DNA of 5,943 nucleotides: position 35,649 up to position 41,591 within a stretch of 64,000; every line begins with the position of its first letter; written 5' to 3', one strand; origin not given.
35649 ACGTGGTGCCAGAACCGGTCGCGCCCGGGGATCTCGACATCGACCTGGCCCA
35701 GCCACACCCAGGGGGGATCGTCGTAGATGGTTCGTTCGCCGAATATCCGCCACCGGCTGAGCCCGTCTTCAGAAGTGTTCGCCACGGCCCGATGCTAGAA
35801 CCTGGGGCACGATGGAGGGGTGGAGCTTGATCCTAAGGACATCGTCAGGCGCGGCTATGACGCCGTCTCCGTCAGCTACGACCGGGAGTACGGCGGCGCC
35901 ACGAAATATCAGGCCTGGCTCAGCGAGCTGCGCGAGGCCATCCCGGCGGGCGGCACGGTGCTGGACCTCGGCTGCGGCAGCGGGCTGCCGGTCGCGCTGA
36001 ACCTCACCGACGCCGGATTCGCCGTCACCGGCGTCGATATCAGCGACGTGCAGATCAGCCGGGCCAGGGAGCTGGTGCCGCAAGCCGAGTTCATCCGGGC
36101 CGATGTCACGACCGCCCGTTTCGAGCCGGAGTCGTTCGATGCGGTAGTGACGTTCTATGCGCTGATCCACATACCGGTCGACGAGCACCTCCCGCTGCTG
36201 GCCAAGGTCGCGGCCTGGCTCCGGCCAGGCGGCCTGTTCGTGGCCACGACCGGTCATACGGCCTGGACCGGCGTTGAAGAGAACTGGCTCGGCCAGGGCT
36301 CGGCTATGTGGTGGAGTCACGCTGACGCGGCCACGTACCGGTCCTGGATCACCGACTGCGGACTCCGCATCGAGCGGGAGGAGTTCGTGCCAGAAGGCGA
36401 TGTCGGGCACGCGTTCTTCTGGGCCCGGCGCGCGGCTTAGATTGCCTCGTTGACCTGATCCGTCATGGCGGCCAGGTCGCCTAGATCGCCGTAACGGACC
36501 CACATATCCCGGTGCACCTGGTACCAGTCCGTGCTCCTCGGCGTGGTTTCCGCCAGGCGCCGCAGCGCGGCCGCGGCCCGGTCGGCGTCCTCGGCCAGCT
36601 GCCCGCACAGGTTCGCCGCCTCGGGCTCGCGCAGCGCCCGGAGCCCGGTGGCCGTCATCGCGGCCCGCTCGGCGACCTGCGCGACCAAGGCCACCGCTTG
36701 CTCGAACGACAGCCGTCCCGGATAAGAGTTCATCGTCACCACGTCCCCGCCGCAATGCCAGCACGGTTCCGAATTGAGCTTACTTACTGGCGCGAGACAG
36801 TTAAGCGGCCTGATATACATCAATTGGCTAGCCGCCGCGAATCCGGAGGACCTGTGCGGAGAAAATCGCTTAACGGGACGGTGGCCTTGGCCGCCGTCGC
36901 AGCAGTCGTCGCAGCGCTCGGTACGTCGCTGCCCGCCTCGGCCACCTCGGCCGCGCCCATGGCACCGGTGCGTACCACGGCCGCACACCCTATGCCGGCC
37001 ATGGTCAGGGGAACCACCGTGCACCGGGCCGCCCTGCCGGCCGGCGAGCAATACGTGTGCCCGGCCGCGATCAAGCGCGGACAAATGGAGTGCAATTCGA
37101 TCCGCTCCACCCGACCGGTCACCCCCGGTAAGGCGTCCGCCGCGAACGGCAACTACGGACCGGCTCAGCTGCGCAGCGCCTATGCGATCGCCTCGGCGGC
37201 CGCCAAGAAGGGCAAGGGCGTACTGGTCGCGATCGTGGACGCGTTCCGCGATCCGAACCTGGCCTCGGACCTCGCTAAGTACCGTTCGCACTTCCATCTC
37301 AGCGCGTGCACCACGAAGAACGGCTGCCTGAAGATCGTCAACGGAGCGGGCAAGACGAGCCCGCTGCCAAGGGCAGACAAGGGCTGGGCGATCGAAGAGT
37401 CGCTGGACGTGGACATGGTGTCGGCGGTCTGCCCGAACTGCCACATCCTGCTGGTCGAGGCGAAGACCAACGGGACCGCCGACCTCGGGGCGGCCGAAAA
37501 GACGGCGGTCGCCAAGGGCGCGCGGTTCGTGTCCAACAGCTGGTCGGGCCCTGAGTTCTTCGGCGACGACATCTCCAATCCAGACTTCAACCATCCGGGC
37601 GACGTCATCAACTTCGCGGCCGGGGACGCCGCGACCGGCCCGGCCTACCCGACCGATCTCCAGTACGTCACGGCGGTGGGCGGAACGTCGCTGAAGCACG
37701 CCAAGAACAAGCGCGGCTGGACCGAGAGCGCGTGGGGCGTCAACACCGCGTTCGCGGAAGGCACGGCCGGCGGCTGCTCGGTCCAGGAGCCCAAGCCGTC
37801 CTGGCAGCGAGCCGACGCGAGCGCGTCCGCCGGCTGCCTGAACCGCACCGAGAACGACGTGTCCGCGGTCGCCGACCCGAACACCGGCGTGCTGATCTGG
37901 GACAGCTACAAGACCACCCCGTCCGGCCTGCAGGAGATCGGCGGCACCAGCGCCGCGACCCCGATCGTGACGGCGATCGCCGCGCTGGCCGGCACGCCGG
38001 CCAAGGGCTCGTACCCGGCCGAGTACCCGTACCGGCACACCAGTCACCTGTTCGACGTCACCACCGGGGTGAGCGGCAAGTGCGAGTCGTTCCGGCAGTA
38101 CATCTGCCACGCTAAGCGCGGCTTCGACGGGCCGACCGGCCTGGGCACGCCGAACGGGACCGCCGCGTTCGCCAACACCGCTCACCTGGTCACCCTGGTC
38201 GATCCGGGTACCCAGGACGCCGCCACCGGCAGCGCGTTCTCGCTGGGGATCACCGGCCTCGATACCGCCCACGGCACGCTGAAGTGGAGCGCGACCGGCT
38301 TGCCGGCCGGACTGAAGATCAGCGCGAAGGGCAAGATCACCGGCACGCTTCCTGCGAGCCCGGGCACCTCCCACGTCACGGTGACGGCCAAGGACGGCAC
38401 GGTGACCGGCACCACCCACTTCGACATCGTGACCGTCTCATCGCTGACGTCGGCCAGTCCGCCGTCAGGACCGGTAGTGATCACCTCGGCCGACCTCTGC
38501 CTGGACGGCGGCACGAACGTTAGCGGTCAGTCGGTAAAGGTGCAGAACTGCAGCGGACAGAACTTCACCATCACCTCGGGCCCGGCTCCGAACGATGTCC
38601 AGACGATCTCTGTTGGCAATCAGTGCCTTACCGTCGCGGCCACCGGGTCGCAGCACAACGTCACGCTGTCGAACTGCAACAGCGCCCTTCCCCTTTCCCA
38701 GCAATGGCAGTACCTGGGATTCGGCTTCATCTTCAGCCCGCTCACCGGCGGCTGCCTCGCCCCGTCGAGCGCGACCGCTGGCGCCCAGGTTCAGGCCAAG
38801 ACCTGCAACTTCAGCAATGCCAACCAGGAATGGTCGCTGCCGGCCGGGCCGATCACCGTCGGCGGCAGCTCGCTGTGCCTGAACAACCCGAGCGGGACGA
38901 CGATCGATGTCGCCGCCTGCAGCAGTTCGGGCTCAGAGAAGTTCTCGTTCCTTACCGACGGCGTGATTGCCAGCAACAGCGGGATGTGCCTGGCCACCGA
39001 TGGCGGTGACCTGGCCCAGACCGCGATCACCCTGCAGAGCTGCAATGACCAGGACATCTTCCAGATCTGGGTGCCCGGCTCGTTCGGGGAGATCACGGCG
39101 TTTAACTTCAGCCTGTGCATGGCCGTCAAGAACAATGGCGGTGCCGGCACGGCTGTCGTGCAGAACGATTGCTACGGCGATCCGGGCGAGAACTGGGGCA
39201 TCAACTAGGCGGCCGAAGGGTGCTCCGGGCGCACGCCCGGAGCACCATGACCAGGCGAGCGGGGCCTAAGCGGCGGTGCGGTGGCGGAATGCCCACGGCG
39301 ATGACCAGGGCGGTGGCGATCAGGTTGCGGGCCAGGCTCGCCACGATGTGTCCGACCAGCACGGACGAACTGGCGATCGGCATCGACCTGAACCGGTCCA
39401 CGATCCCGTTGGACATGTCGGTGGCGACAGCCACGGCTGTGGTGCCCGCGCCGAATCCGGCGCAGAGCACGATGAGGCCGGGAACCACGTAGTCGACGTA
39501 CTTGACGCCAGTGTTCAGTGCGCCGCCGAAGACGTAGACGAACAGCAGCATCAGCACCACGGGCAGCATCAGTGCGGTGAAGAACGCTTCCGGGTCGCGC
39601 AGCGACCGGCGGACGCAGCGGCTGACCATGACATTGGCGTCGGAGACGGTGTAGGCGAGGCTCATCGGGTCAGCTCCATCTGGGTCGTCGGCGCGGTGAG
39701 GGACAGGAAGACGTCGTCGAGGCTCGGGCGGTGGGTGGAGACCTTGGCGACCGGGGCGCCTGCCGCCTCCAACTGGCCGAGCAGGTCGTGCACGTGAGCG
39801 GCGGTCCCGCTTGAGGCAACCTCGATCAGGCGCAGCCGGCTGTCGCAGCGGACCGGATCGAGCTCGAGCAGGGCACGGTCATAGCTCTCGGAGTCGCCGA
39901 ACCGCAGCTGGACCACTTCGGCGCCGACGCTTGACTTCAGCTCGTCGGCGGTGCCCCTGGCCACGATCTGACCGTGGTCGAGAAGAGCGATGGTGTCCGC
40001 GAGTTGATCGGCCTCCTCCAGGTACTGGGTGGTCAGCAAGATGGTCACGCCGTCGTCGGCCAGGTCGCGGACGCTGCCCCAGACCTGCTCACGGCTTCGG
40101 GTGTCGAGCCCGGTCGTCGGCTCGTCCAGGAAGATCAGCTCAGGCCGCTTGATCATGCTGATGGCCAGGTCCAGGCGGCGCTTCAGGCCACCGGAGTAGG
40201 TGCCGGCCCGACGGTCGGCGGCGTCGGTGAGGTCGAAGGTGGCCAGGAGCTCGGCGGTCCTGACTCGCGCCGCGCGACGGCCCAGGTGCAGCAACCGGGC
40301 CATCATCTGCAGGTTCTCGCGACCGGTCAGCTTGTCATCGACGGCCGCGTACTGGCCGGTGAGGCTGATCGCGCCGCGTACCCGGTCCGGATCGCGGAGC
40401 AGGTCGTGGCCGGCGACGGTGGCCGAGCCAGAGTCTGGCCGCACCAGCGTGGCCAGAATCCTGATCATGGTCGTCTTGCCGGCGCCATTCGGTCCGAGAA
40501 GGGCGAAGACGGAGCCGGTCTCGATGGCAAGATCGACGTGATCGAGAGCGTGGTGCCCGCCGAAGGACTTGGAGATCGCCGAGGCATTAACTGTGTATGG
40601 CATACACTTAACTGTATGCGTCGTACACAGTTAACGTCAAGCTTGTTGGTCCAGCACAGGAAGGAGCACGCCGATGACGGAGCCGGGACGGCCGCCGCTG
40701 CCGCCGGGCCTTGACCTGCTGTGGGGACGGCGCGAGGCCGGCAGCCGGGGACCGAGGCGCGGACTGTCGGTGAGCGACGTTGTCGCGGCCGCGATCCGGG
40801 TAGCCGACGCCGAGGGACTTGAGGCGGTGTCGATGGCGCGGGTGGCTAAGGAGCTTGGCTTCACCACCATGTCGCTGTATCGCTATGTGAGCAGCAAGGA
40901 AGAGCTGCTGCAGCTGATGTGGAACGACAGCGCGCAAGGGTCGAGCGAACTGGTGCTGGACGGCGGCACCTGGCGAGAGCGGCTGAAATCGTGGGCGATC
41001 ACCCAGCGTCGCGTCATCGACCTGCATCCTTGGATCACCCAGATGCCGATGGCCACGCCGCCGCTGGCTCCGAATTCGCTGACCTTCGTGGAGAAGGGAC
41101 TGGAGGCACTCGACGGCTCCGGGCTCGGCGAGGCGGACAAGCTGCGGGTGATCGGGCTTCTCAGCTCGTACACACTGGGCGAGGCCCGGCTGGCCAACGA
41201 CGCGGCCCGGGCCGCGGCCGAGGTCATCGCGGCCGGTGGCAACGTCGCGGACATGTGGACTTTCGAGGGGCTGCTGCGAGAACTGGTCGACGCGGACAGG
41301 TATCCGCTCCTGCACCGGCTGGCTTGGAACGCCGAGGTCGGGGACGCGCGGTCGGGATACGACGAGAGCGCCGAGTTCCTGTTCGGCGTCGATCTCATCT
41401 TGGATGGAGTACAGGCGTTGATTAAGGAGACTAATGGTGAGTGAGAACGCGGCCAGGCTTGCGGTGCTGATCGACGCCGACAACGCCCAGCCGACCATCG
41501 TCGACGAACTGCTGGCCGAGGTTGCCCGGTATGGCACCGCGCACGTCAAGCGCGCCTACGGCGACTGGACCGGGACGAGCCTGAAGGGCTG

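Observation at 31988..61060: Family of G-run/C-run hairpin elements inserted in frame inside coding sequences and concentrated in the 45-62 kb locus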

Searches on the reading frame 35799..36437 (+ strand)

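Call 71: search_protein_families(library=pfam, proteins=[window:35799-36437:+], max_evalue=0.0001)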
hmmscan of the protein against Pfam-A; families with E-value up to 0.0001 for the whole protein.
window:35799-36437:+ (213 aa): 6 families
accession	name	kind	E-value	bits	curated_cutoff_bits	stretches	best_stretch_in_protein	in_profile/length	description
PF13649.12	Methyltransf_25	-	2.3e-20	73.5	27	1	54-145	1-97/97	Methyltransferase domain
PF08241.18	Methyltransf_11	-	6.4e-18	65.6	21.2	1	55-148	1-94/95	Methyltransferase domain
PF13489.12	Methyltransf_23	-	7.3e-18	65.3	27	1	35-178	7-148/164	Methyltransferase domain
PF08242.18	Methyltransf_12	-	2.3e-12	47.9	30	1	55-147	1-98/98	Methyltransferase domain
PF13847.12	Methyltransf_31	-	3.3e-11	43.5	27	1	51-153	4-113/145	Methyltransferase domain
PF02353.26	CMAS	-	1.6e-08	34.7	27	1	48-151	60-166/273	Mycolic acid cyclopropane synthetase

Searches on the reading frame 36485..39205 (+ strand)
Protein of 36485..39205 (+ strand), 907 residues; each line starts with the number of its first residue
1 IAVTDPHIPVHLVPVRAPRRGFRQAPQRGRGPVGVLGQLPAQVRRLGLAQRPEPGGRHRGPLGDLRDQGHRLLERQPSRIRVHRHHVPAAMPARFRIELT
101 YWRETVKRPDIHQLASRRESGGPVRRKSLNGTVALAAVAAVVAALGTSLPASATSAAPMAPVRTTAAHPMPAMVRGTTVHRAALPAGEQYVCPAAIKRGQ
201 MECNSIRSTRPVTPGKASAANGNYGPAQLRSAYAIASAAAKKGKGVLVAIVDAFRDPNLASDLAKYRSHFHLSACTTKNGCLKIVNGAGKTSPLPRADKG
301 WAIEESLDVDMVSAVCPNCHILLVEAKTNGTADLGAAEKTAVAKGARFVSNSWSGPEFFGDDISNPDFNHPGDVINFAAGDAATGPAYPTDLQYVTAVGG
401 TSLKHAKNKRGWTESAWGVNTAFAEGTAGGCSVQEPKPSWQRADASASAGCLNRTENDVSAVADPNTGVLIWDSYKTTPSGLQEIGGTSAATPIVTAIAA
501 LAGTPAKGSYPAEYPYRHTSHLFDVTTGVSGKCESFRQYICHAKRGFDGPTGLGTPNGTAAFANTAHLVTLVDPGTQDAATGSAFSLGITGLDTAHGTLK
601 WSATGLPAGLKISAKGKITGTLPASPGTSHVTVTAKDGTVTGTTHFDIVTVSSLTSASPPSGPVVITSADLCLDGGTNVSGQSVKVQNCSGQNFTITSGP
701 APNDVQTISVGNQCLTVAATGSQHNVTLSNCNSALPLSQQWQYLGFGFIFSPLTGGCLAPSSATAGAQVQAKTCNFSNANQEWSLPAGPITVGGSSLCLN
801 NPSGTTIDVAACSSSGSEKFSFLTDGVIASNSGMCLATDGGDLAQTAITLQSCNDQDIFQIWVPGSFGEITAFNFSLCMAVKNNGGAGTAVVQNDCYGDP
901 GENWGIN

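Call 71: search_protein_families(library=pfam, proteins=[window:36485-39205:+], max_evalue=0.0001)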
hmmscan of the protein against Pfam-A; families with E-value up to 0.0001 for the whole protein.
window:36485-39205:+ (907 aa): 3 families
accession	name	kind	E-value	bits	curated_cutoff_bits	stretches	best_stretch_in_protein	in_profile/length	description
PF00652.28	Ricin_B_lectin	-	5.5e-28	98.1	29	2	668-783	9-126/126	Ricin-type beta-trefoil lectin domain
PF00082.27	Peptidase_S8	-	2.3e-10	40.7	21.8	1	311-503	73-254/288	Subtilase family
PF14200.12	RicinB_lectin_2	-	2.7e-07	31.6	25.6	0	738-813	2-79/89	Ricin-type beta-trefoil lectin domain-like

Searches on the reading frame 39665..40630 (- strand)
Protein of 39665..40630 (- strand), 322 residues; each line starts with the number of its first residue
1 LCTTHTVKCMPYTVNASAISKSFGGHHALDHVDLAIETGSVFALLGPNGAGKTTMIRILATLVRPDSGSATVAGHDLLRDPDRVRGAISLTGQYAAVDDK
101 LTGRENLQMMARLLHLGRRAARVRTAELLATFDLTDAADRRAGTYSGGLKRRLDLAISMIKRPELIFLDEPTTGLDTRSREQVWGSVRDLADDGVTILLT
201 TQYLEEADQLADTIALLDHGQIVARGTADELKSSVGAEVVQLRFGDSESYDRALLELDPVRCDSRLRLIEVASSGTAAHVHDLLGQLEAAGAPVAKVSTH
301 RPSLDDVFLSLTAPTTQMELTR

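Call 71: search_protein_families(library=pfam, proteins=[window:39665-40630:-], max_evalue=0.0001)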
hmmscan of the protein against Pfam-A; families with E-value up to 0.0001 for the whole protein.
window:39665-40630:- (322 aa): 3 families
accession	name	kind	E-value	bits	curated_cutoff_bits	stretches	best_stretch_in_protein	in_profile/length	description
PF00005.33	ABC_tran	-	6.8e-29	101.7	25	1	29-173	1-137/137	ABC transporter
PF13304.12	AAA_21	-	2.8e-10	41.2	27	0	128-202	221-298/304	AAA domain, putative AbiEii toxin, Type IV TA system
PF13732.12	DrrA1-3_C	-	1e-05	26.6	27.4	1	226-311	1-80/81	ATP-binding protein DrrA1-3-like, C-terminal domain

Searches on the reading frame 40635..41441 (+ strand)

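Call 71: search_protein_families(library=pfam, proteins=[window:40635-41441:+], max_evalue=0.0001)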
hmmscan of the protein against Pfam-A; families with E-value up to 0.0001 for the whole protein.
window:40635-41441:+ (269 aa): 2 families
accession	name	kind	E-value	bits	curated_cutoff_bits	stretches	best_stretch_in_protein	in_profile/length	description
PF02909.22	TetR_C_1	-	4.3e-19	69.3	21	1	110-262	6-145/146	Tetracyclin repressor-like, C-terminal domain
PF00440.29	TetR_N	-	6.3e-10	39.1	24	1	50-93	2-45/47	Bacterial regulatory proteins, tetR family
